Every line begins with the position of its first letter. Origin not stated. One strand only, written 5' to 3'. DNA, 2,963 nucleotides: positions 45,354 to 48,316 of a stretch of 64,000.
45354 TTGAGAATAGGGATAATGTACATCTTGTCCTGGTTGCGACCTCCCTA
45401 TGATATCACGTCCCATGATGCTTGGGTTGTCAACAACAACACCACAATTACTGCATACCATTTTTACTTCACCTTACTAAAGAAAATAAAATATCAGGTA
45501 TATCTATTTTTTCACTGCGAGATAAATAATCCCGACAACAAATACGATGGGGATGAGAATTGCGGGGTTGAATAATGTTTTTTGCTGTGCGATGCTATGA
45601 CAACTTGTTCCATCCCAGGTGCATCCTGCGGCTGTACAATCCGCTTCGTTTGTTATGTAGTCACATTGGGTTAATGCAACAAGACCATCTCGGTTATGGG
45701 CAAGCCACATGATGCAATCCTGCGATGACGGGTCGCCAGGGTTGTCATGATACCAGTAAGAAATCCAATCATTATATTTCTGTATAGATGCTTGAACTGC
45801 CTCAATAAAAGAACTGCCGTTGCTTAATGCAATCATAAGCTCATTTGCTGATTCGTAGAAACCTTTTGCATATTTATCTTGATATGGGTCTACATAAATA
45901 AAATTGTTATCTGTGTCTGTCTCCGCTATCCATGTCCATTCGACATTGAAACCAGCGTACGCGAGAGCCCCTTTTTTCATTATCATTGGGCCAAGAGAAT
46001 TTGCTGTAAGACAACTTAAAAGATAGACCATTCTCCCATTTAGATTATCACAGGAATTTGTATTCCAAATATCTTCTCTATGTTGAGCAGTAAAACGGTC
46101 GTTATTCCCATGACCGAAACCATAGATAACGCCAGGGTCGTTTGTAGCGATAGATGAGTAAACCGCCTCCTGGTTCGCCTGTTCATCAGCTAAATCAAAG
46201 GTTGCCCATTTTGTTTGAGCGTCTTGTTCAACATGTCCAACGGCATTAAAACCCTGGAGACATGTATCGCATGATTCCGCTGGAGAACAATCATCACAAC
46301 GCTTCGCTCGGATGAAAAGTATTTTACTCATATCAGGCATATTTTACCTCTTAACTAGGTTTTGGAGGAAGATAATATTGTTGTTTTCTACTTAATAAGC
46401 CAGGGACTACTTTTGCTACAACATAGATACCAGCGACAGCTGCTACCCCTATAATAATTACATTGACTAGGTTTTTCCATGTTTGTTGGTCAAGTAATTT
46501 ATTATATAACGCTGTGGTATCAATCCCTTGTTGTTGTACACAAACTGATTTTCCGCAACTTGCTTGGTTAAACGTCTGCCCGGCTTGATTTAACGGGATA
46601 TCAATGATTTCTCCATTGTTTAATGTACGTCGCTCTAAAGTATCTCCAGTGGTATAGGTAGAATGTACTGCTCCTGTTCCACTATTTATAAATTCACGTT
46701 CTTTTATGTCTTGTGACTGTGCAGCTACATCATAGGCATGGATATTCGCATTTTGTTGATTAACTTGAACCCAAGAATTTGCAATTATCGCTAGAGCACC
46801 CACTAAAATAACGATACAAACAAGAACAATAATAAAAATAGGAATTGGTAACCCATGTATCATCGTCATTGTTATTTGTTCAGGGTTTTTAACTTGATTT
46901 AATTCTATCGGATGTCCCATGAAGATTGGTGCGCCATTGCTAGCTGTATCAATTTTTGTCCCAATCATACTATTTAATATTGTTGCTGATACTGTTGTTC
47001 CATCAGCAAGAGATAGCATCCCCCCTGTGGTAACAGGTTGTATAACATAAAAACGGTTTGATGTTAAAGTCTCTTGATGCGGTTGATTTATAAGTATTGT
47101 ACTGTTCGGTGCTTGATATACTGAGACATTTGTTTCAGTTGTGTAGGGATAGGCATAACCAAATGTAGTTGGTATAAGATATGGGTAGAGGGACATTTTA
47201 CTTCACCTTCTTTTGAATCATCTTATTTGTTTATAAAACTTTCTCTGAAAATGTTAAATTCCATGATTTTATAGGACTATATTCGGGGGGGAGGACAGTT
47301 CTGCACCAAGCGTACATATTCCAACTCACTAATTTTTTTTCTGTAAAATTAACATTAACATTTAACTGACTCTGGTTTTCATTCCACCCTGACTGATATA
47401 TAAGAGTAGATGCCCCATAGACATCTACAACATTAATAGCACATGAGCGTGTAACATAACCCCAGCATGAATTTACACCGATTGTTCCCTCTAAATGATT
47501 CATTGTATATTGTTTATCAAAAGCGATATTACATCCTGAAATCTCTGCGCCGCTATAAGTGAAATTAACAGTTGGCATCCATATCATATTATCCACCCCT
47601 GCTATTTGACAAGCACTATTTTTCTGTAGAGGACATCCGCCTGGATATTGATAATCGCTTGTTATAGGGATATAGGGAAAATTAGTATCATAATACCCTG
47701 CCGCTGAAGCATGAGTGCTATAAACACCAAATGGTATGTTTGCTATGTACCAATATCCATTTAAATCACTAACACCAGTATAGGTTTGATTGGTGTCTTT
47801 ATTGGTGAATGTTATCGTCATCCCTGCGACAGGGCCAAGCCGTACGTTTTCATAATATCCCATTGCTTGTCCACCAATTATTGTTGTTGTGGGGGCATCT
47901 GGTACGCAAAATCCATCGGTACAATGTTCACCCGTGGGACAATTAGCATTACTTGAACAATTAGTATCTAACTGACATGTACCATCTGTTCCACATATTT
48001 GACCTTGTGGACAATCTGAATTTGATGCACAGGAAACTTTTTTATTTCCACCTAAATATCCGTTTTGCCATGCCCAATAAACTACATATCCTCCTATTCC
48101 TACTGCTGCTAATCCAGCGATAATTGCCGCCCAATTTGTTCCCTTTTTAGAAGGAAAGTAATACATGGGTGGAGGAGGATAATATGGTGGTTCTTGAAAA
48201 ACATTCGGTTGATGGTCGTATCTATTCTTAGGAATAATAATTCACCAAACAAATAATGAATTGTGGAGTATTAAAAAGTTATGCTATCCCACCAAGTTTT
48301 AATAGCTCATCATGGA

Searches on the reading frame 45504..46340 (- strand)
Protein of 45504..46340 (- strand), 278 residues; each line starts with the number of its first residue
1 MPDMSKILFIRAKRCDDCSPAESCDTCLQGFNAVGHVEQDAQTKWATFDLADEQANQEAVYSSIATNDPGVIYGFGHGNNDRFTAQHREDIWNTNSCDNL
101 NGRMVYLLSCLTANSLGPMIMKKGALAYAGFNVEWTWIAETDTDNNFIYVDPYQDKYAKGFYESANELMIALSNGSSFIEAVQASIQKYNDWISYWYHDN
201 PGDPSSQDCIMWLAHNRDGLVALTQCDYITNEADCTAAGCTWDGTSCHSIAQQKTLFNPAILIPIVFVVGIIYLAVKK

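Call 41: search_protein_families(library=pfam, max_evalue=0.001, proteins=[window:45504-46340:-])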
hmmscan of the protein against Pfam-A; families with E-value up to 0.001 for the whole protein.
window:45504-46340:- (278 aa): 0 families

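Call 67: search_dna_similar(query=window:45504-46340:-, collection=phages, mode=protein, max_evalue=0.01)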
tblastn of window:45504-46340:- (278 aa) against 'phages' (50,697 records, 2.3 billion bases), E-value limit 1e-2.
No match.

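Call 68: search_protein_families(library=phrogs, max_evalue=0.01, proteins=[window:45504-46340:-])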
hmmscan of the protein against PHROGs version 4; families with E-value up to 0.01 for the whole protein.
window:45504-46340:- (278 aa): 0 families

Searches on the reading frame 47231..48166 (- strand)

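Call 41: search_protein_families(library=pfam, max_evalue=0.001, proteins=[window:47231-48166:-])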
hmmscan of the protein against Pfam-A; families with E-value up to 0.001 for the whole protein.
window:47231-48166:- (311 aa): 2 families
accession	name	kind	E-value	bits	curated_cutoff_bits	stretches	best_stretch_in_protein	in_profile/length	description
PF13620.12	CarboxypepD_reg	-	5.8e-09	36.6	32.3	1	112-170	13-71/82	Carboxypeptidase regulatory-like domain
PF23416.1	DUF7107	-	0.00013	22.6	24.6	1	45-88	1-47/48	Domain of unknown function (DUF7107)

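Call 68: search_protein_families(library=phrogs, max_evalue=0.01, proteins=[window:47231-48166:-])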
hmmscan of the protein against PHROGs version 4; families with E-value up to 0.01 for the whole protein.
window:47231-48166:- (311 aa): 0 families
